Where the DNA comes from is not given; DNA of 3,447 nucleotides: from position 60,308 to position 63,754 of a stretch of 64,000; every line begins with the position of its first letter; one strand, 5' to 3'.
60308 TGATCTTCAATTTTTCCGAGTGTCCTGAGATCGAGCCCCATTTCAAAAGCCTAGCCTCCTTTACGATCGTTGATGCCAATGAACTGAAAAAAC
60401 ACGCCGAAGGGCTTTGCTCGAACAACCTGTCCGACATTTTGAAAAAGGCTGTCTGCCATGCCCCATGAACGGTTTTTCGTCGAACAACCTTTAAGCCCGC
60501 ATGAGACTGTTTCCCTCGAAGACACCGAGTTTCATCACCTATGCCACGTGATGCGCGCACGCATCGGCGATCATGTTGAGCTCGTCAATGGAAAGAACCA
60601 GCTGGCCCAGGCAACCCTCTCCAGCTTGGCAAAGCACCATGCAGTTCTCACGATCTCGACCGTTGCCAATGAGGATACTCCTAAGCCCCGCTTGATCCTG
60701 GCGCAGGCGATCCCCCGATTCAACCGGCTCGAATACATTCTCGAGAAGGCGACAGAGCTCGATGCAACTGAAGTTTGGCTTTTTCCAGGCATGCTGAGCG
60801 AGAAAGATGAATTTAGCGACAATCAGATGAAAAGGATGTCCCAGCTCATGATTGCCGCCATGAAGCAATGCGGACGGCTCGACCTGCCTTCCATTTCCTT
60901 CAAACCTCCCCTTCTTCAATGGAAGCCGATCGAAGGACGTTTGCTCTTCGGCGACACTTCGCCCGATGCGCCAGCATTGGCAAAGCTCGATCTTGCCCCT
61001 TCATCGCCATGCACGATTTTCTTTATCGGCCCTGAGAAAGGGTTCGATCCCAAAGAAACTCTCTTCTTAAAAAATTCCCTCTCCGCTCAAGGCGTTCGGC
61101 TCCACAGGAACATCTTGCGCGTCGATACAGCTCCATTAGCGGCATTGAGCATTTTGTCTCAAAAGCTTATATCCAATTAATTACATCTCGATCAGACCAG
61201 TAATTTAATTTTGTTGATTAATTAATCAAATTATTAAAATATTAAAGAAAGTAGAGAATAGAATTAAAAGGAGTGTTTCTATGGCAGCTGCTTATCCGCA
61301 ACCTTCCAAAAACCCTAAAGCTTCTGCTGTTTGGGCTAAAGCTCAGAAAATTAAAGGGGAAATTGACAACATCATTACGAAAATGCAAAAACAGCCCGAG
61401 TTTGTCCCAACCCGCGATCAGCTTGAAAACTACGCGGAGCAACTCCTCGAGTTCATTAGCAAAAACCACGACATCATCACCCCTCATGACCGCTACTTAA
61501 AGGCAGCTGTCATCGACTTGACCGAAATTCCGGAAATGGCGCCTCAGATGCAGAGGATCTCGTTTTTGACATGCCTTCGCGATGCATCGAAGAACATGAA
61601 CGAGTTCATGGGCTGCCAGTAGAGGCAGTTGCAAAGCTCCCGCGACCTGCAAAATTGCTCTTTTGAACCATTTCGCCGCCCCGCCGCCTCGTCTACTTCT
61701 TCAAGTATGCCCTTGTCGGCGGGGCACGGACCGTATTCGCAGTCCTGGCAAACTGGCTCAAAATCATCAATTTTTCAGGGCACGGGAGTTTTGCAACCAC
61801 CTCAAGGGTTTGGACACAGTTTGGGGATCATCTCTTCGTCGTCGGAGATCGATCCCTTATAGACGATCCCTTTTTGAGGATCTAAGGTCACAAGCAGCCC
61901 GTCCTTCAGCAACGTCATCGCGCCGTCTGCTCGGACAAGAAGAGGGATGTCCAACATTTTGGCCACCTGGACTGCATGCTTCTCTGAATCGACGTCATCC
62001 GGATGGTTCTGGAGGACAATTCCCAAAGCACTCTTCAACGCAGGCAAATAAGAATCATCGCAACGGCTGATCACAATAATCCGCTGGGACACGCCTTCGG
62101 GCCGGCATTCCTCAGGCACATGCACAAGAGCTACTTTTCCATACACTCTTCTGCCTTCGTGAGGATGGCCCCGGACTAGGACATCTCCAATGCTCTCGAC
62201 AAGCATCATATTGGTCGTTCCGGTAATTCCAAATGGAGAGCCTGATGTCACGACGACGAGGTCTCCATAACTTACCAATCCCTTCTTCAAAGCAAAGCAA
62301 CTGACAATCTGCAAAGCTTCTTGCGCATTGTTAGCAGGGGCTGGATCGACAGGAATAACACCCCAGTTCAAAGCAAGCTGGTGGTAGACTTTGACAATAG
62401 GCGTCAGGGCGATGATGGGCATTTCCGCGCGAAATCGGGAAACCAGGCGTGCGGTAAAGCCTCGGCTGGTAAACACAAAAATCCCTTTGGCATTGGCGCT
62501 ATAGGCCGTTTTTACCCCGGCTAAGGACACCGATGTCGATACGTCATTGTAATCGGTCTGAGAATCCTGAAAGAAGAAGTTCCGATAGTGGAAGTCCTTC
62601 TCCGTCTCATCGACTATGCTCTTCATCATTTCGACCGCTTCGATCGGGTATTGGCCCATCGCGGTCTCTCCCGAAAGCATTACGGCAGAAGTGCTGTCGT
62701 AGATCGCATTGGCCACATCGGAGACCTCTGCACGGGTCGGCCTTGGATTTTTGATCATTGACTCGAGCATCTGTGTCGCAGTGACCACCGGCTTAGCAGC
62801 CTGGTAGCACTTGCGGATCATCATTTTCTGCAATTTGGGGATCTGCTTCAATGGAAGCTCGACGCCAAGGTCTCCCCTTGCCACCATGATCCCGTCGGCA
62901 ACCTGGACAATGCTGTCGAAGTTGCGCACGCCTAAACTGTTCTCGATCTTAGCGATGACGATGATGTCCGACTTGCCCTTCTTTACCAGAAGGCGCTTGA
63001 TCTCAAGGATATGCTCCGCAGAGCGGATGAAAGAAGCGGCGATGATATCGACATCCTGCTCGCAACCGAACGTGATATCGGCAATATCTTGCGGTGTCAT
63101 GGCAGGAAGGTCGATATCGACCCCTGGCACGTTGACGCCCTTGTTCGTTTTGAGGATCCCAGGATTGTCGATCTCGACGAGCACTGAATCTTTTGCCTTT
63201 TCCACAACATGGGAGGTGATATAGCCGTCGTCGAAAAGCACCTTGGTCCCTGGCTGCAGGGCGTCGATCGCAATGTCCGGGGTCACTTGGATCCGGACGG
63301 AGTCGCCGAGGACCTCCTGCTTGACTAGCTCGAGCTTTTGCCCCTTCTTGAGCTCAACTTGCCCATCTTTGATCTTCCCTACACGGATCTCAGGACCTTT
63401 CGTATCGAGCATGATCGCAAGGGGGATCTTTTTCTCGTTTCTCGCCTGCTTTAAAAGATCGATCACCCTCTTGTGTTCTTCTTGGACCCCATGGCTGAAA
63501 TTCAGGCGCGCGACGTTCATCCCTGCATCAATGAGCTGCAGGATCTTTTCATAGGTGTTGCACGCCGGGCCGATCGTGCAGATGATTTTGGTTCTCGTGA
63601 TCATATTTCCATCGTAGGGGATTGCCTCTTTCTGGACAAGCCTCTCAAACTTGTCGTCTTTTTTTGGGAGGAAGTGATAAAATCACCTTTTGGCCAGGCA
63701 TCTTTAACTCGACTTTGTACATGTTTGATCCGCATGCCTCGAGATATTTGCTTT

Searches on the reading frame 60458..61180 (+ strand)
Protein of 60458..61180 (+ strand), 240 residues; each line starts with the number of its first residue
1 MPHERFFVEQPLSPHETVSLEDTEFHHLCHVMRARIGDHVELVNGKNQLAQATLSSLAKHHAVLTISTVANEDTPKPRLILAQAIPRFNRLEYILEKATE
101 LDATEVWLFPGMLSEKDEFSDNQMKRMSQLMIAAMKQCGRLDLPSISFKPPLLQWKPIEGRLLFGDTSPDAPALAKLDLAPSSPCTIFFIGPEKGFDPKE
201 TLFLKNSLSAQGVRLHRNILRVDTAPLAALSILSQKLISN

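Call 28: search_protein_families(library=pfam, proteins=[window:60458-61180:+], max_evalue=0.001)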
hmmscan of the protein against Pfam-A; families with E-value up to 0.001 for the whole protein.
window:60458-61180:+ (240 aa): 2 families
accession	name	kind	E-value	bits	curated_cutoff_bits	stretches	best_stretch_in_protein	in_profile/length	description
PF04452.19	Methyltrans_RNA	-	3.6e-31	108.4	23.9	1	76-233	3-164/165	RNA methyltransferase domain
PF20260.4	PUA_4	-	5e-13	49.4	23.9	1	20-66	1-47/48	RNA methyltransferase PUA domain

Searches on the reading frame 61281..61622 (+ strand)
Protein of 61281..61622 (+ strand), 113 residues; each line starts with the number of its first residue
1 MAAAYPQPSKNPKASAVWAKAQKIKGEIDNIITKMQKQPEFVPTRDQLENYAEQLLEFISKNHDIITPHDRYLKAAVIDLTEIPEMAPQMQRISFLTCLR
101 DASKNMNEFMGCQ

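Call 28: search_protein_families(library=pfam, proteins=[window:61281-61622:+], max_evalue=0.001)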
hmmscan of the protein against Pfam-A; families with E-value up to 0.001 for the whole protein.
window:61281-61622:+ (113 aa): 0 families

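Call 57: find_encoding_contigs(protein=window:61281-61622:+, flank=1500, max_places=6)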
Protein window:61281-61622:+ (113 aa): no gene with exactly this product is on record in the collection.

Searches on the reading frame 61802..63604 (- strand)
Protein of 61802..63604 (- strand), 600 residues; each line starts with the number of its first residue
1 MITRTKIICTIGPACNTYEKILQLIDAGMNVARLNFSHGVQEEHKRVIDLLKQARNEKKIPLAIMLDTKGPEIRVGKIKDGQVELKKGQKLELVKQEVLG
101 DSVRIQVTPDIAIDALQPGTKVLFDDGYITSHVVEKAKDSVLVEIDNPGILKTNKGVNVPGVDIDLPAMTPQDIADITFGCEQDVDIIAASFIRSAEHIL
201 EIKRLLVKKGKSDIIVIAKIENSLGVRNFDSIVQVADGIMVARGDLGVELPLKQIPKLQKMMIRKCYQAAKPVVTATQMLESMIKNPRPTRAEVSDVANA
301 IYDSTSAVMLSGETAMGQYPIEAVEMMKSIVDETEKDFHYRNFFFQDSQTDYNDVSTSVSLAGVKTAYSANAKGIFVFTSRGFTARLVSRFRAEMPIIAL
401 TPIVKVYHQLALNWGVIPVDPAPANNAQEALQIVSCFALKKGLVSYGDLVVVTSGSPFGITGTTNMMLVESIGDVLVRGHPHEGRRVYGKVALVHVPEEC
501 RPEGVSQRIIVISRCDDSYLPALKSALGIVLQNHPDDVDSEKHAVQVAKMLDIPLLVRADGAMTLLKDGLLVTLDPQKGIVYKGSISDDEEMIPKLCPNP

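Call 28: search_protein_families(library=pfam, proteins=[window:61802-63604:-], max_evalue=0.001)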
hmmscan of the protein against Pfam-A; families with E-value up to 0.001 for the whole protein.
window:61802-63604:- (600 aa): 3 families
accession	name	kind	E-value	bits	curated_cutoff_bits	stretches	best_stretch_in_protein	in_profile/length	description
PF00224.27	PK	-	4.5e-123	411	30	1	3-324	2-328/328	Pyruvate kinase, barrel domain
PF02887.21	PK_C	-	4.1e-31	107.9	28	1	358-469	2-113/114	Pyruvate kinase, alpha/beta domain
PF00391.29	PEP-utilizers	-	3.3e-07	30.2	23.1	1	507-579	4-72/72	PEP-utilising enzyme, mobile domain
